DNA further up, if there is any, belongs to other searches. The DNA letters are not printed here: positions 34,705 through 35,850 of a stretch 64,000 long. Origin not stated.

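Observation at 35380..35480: Releasing thioesterase has Cys instead of Ser at the nucleophile position (GVCWG)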

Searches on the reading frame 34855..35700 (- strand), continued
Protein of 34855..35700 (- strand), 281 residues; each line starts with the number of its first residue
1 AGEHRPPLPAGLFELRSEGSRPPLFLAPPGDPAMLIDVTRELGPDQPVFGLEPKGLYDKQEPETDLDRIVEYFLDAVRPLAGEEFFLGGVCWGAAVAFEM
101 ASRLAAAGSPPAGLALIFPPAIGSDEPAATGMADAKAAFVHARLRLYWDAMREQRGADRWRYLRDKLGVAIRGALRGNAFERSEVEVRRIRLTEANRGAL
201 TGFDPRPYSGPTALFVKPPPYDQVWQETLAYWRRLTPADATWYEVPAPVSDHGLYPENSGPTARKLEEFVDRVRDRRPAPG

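Call 36: fold_search(model_id=the predicted structure, library=pdb)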
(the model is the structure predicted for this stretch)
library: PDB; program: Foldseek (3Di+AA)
matches with E <= 10: 1620; with E <= 0.001: 894
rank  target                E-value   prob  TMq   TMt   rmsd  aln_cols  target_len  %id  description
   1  6ecf_A                2.7e-13  1.00  0.62  0.69   8.4       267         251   20  Vlm2 thioesterase domain with genetically encoded 2,3-diaminopropionic acid bound with a dodecadepsipeptide, space gro (released 2018-12-12)
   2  7dxo_A                3.0e-13  1.00  0.60  0.63   7.5       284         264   20  The mutant of bifunctional thioesterase catalyzing epimerization and cyclization (released 2022-01-26)
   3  4zxh                  4.4e-13  1.00  0.64  0.16   7.7       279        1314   20  Crystal Structure of holo-AB3403 a four domain nonribosomal peptide synthetase from Acinetobacter Baumanii (released 2015-12-30)
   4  6ece_A                6.8e-13  1.00  0.62  0.68   7.5       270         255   20  Vlm2 thioesterase domain with genetically encoded 2,3-diaminopropionic acid bound with a dodecadepsipeptide, space gro (released 2018-12-12)
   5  6ecf_C                6.8e-13  1.00  0.60  0.67   8.6       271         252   18  Vlm2 thioesterase domain with genetically encoded 2,3-diaminopropionic acid bound with a dodecadepsipeptide, space gro (released 2018-12-12)
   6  6ecf_E                1.3e-12  1.00  0.60  0.64  10.0       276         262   17  Vlm2 thioesterase domain with genetically encoded 2,3-diaminopropionic acid bound with a dodecadepsipeptide, space gro (released 2018-12-12)
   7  3lcr_B                1.4e-12  1.00  0.63  0.64   8.6       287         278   21  Thioesterase from Tautomycetin Biosynthhetic Pathway (released 2010-08-18)
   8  7crn_A                2.4e-12  1.00  0.61  0.65   7.0       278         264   22  The Functional Characterization and Crystal Structure of the Bifunctional Thioesterase Catalyzing Epimerization and Cy (released 2021-08-18)
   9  6ecf_B                2.8e-12  1.00  0.62  0.69   8.8       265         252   20  Vlm2 thioesterase domain with genetically encoded 2,3-diaminopropionic acid bound with a dodecadepsipeptide, space gro (released 2018-12-12)
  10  3lcr_A                3.2e-12  1.00  0.62  0.64   7.0       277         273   20  Thioesterase from Tautomycetin Biosynthhetic Pathway (released 2010-08-18)
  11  6ece_B                4.1e-12  1.00  0.61  0.71   7.5       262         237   19  Vlm2 thioesterase domain with genetically encoded 2,3-diaminopropionic acid bound with a dodecadepsipeptide, space gro (released 2018-12-12)
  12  7crn_C                4.4e-12  1.00  0.62  0.66   7.6       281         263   22  The Functional Characterization and Crystal Structure of the Bifunctional Thioesterase Catalyzing Epimerization and Cy (released 2021-08-18)
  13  6ecf_F                9.8e-12  1.00  0.63  0.69  10.7       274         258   18  Vlm2 thioesterase domain with genetically encoded 2,3-diaminopropionic acid bound with a dodecadepsipeptide, space gro (released 2018-12-12)
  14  9f7b                  1.8e-11  1.00  0.62  0.60   7.6       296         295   20  Thioesterase domain (GbnD6 TE domain) from the gladiolin PKS (released 2025-05-14)
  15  6ecf_D                3.6e-11  1.00  0.64  0.68  10.2       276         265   19  Vlm2 thioesterase domain with genetically encoded 2,3-diaminopropionic acid bound with a dodecadepsipeptide, space gro (released 2018-12-12)
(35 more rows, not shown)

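Call 41: find_encoding_contigs(protein=P0097, flank=10000, max_places=2)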
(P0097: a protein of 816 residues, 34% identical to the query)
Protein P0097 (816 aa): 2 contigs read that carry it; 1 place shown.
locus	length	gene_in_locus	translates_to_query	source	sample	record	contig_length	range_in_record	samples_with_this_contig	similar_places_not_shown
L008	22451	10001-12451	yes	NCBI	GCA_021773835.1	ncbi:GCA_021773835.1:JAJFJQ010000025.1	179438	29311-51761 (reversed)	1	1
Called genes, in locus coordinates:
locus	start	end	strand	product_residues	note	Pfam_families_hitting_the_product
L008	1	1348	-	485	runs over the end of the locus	-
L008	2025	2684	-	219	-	PF17837:4PPT_N, PF01648:ACPS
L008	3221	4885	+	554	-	-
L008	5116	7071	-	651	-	PF13193:AMP-binding_C, PF00550:PP-binding, PF00668:Condensation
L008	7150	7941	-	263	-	PF27704:GuanidinoAc_N-MeTrfase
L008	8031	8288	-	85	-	-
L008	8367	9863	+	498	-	PF01943:Polysacc_synt, PF13440:Polysacc_synt_3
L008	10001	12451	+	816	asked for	PF00668:Condensation, PF00550:PP-binding, PF00975:Thioesterase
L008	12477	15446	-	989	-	PF00668:Condensation, PF00501:AMP-binding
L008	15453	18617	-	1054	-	PF00668:Condensation, PF00501:AMP-binding, PF00550:PP-binding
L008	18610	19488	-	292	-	PF13489:Methyltransf_23, PF13847:Methyltransf_31, PF08241:Methyltransf_11, PF08242:Methyltransf_12, PF13649:Methyltransf_25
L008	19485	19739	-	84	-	PF00550:PP-binding (weak)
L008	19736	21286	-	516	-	PF00501:AMP-binding, PF13193:AMP-binding_C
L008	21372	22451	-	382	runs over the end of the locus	PF02771:Acyl-CoA_dh_N, PF02770:Acyl-CoA_dh_M, PF00441:Acyl-CoA_dh_1, PF08028:Acyl-CoA_dh_2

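Call 43: find_encoding_contigs(protein=P0088, flank=10000, max_places=2)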
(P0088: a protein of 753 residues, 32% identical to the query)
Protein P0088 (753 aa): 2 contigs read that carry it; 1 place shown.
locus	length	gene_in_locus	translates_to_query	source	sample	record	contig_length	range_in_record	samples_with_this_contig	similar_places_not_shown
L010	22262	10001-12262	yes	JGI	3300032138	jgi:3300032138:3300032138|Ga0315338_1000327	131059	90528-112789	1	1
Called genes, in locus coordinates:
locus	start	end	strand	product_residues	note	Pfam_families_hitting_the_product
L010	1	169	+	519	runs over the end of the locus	PF00884:Sulfatase, PF16347:SGSH_C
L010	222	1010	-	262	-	PF27704:GuanidinoAc_N-MeTrfase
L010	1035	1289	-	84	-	PF00550:PP-binding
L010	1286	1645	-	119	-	-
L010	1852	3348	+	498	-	PF01943:Polysacc_synt, PF13440:Polysacc_synt_3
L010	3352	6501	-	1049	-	PF00668:Condensation, PF00501:AMP-binding, PF13193:AMP-binding_C (weak), PF00550:PP-binding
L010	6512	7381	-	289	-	PF13489:Methyltransf_23, PF13847:Methyltransf_31, PF08241:Methyltransf_11, PF08242:Methyltransf_12, PF13649:Methyltransf_25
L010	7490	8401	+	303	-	PF13621:Cupin_8, PF08007:JmjC_2 (weak)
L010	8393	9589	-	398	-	PF13795:HupE_UreJ_2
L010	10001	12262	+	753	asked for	PF00668:Condensation, PF00550:PP-binding, PF00975:Thioesterase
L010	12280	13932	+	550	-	-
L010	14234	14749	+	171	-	PF00550:PP-binding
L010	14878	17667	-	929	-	PF00668:Condensation, PF00501:AMP-binding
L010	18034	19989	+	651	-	PF02310:B12-binding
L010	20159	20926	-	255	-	-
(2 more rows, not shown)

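Call 59: search_solved_structures(query=A2, max_evalue=10, show_alignments=3)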
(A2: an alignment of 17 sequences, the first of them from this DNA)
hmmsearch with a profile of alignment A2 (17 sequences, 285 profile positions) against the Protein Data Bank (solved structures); distinct sequences matched with E-value up to 10: 77 (the best 60 are shown).
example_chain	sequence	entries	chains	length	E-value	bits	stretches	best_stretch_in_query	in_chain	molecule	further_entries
4zxh_A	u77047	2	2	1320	7.8e-24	87.3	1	12-275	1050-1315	ABBFA_003403 | Tyrocidine synthetase 3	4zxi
7dxo_A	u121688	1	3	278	2.5e-23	85.7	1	12-148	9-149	Non-ribosomal peptide synthetase 4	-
7crn_A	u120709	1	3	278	2.8e-23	85.5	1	12-148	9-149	Non-ribosomal peptide synthetase 4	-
9f7b_A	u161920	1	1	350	4.7e-22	81.5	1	8-134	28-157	3-hydroxyacyl-[acyl-carrier-protein] dehydratase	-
7r0x_A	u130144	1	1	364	1.7e-16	63.2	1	43-133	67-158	Polyketide synthase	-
4z49_A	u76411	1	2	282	6.4e-15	58.1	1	16-229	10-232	Fatty acid synthase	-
7mhd_A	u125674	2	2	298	6.5e-15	58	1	16-229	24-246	Fatty acid synthase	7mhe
2px6_A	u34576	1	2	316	7.5e-15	57.8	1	16-229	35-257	Thioesterase domain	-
1xkt_A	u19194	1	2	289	1.3e-14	57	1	16-227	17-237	fatty acid synthase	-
3tjm_A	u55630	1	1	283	1.4e-14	57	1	16-227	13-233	Fatty acid synthase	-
2vz8_A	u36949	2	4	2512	9.7e-14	54.2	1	25-225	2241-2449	FATTY ACID SYNTHASE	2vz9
9b80_A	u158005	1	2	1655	2e-13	53.1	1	16-227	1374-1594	Fatty acid synthase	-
8eyi_E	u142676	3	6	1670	2.1e-13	53.1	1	16-227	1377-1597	Fatty acid synthase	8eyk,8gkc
8vf7_A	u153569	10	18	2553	3.3e-13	52.4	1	16-227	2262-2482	Fatty acid synthase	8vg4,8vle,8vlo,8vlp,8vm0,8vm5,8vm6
8vf7_B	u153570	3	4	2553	3.3e-13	52.4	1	16-227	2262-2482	Fatty acid synthase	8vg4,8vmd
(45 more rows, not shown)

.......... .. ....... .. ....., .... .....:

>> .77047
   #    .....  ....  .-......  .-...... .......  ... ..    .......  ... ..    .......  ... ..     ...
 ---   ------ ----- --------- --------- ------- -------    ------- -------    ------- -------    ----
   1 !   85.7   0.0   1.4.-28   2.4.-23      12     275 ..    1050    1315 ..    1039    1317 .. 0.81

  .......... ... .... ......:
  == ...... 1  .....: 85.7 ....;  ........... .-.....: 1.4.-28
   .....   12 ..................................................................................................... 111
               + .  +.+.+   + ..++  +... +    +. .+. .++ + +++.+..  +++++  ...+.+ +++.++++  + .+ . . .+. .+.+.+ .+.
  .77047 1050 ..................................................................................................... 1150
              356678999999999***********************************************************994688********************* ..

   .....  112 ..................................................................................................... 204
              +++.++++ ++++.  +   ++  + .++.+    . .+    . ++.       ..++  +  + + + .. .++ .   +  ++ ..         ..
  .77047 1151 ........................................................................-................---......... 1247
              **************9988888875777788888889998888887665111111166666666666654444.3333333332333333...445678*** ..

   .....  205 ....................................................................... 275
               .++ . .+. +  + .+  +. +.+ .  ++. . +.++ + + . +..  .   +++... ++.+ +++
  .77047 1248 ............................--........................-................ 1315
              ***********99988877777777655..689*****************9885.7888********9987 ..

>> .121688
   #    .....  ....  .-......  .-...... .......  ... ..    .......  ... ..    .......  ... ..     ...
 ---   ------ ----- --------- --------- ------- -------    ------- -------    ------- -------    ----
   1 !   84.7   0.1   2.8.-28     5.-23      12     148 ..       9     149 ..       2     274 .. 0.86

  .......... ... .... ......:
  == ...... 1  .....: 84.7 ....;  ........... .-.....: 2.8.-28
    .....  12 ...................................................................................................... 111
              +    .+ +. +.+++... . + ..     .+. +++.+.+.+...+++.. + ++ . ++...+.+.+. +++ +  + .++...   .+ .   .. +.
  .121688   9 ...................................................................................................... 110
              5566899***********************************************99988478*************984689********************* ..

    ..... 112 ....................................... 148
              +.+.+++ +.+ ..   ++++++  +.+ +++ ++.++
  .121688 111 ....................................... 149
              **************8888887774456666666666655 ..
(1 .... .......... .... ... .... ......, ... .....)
